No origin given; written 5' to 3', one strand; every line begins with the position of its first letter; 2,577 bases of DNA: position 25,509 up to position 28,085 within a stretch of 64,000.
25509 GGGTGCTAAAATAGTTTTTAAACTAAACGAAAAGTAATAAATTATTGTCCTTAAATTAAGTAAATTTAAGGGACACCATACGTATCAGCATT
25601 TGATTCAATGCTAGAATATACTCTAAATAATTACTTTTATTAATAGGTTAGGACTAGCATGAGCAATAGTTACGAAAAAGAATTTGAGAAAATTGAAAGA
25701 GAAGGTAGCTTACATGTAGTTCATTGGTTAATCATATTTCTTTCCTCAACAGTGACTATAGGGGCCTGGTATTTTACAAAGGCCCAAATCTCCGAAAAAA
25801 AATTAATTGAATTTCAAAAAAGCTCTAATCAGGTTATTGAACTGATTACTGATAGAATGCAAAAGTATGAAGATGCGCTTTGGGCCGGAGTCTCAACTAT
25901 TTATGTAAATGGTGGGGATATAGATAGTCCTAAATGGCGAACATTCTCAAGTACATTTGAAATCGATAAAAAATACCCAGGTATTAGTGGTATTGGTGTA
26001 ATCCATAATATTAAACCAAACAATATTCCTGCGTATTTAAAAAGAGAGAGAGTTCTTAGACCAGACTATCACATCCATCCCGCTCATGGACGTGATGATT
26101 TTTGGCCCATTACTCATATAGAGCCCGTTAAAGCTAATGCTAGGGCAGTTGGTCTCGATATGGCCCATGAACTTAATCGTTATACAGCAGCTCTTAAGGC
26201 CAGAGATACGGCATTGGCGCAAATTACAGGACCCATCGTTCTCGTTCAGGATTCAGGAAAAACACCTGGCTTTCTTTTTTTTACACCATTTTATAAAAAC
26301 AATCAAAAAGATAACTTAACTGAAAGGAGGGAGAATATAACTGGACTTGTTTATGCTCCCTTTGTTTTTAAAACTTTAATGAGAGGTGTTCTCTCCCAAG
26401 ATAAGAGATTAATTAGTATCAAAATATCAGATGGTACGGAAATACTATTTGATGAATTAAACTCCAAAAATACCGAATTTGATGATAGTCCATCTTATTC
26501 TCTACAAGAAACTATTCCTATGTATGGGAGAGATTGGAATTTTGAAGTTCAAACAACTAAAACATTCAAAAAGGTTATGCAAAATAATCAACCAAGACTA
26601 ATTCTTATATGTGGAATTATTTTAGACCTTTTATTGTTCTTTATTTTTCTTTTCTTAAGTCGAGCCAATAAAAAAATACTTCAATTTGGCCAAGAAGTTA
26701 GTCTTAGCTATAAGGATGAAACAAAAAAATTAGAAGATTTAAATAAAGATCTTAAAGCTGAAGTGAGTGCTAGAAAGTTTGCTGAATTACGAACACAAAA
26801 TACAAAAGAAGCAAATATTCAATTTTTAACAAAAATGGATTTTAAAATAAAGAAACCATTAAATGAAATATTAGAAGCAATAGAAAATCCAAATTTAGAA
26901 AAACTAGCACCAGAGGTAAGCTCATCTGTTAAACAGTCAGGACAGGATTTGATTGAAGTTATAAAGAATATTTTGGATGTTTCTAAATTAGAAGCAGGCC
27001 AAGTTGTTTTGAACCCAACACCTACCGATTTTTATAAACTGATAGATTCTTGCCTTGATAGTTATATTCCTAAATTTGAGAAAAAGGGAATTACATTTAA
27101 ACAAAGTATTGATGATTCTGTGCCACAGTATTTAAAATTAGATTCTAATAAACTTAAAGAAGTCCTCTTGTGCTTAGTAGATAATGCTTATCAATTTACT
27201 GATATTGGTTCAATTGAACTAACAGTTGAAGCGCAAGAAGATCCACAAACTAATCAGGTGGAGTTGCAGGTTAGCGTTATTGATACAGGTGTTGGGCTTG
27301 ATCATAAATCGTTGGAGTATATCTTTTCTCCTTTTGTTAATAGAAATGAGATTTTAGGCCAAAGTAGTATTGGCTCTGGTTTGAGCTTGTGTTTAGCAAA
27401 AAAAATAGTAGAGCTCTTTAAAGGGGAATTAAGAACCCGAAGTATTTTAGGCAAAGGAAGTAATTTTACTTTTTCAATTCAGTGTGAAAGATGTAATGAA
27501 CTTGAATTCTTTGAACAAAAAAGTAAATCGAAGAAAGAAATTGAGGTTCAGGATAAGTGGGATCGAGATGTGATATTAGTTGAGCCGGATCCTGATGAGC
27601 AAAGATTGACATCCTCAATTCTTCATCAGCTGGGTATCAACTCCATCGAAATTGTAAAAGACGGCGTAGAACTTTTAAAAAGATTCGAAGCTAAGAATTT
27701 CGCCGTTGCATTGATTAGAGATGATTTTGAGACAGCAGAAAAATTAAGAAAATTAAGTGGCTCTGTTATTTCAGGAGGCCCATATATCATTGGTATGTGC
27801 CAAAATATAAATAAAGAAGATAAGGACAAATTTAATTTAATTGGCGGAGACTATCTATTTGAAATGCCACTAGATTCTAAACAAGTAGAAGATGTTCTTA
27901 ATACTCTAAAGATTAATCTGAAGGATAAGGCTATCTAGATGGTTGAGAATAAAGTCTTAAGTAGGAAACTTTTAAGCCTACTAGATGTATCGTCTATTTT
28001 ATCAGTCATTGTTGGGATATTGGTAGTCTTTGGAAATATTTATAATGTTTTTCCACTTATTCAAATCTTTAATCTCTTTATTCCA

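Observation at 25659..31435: Four-gene signalling operon headed by a CHASE-domain kinase-like protein that lacks the phospho-acceptor histidine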

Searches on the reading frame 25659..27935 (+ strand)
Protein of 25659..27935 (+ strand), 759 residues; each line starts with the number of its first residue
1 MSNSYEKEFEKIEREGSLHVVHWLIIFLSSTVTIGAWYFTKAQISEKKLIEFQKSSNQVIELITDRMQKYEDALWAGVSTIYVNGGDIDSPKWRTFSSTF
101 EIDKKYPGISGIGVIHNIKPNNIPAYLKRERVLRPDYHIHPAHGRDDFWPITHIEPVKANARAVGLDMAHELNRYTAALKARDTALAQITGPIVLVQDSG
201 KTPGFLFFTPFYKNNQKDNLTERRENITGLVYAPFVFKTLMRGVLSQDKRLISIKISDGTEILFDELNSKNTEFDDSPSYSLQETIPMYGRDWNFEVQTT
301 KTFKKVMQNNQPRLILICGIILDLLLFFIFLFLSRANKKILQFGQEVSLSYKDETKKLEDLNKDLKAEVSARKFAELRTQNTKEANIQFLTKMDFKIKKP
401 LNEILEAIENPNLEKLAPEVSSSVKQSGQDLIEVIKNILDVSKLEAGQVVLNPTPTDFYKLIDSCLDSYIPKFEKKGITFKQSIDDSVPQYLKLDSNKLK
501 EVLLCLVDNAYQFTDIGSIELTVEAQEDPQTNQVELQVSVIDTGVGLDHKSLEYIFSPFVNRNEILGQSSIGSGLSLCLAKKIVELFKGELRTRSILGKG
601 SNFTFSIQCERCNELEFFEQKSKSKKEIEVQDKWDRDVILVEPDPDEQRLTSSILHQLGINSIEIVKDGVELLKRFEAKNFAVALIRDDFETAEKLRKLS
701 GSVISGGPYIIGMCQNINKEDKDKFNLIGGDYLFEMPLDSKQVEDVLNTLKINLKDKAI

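Call 3: search_protein_families(library=pfam, proteins=[window:25659-27935:+], max_evalue=0.1)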
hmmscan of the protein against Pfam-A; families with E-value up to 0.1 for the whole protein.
window:25659-27935:+ (759 aa): 3 families
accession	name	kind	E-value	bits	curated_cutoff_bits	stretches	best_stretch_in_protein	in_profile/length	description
PF03924.19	CHASE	-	1.8e-45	155.5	25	1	87-261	2-181/189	CHASE domain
PF02518.31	HATPase_c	-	1.4e-16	61.3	26.4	1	495-608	2-108/111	Histidine kinase-, DNA gyrase B-, and HSP90-like ATPase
PF00512.31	HisKA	-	0.058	13.9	26.9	0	398-447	14-66/66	His Kinase A (phospho-acceptor) domain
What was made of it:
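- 25917..26441 (+): CHASE extracytoplasmic sensor domain of P1 (aa 87-261), well conserved. Pfam PF03924 E=1.8e-45 (call 3).
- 27009..27494 (+): CA (HATPase_c) domain of P1. The Mg-binding Asn509, G1 (DTGVG), F box and G2 glycines are retained. N505C, K512Q and G576S are changed. Pfam E=1.4e-16 (call 3).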

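Call 4: search_protein_families(library=ncbifam, proteins=[window:25659-27935:+], max_evalue=0.1)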
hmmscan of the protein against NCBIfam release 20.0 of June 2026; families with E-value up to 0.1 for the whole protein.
window:25659-27935:+ (759 aa): 70 families (the best 25 are shown)
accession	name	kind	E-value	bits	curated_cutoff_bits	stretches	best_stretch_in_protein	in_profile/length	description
TIGR02956.1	TMAO_torS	equivalog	2.5e-58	198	676.5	1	343-746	421-815/967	TMAO reductase system sensor histidine kinase/response regulator TorS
NF041947.1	LuxQ_Vibrio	equivalog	1.3e-42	145.7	1200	1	371-687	454-773/843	quorum-sensing autoinducer 2 sensor kinase/phosphatase LuxQ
NF008318.0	PRK11107.1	equivalog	6.8e-42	143.5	890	1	375-750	282-649/920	two-component sensor histidine kinase BarA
NF011874.0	PRK15347.1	equivalog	1.1e-37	129.6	852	1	370-618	386-623/921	two component system sensor kinase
NF045901.1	HisKinLetSLeg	equivalog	3.7e-37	127.8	1650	1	347-623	258-532/906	two-component system sensor histidine kinase LetS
NF008302.0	PRK11091.1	equivalog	1.9e-34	118.9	838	1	369-751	266-643/779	aerobic respiration two-component sensor histidine kinase ArcB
NF038297.2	hybrid_HK_HrmK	equivalog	1.1e-33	116.8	725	1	380-686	229-540/607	hybrid histidine kinase/response regulator HrmK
NF008543.0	PRK11466.1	equivalog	2.3e-32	111.8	982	1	364-690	422-736/914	TMAO reductase system sensor histidine kinase/response regulator TorS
NF008099.0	PRK10841.1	equivalog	3.9e-31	107.6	920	1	360-614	445-695/949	two-component system sensor histidine kinase RcsC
NF046044.1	PnpS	equivalog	3.6e-28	98.7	400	1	426-607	215-389/390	two-component system histidine kinase PnpS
NF047874.1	MASE3_PAS_HK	subfamily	4.9e-26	91.7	560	1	359-629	373-645/655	MASE3 domain-containing sensor histidine kinase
NF033092.0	HK_WalK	equivalog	8.8e-26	90.6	725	1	406-607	395-592/594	cell wall metabolism sensor histidine kinase WalK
NF041832.1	near_NosP_CTERM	subfamily_domain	1.5e-25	90.1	400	1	388-690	9-305/370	NahK/ErcS family hybrid sensor histidine kinase/response regulator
NF007420.1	PRK09959.1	equivalog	4.4e-25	87.5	1995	1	378-724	704-1047/1197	acid-sensing system histidine kinase EvgS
NF006800.0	PRK09303.1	equivalog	3.1e-23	82.3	342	1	416-607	191-375/383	histidine kinase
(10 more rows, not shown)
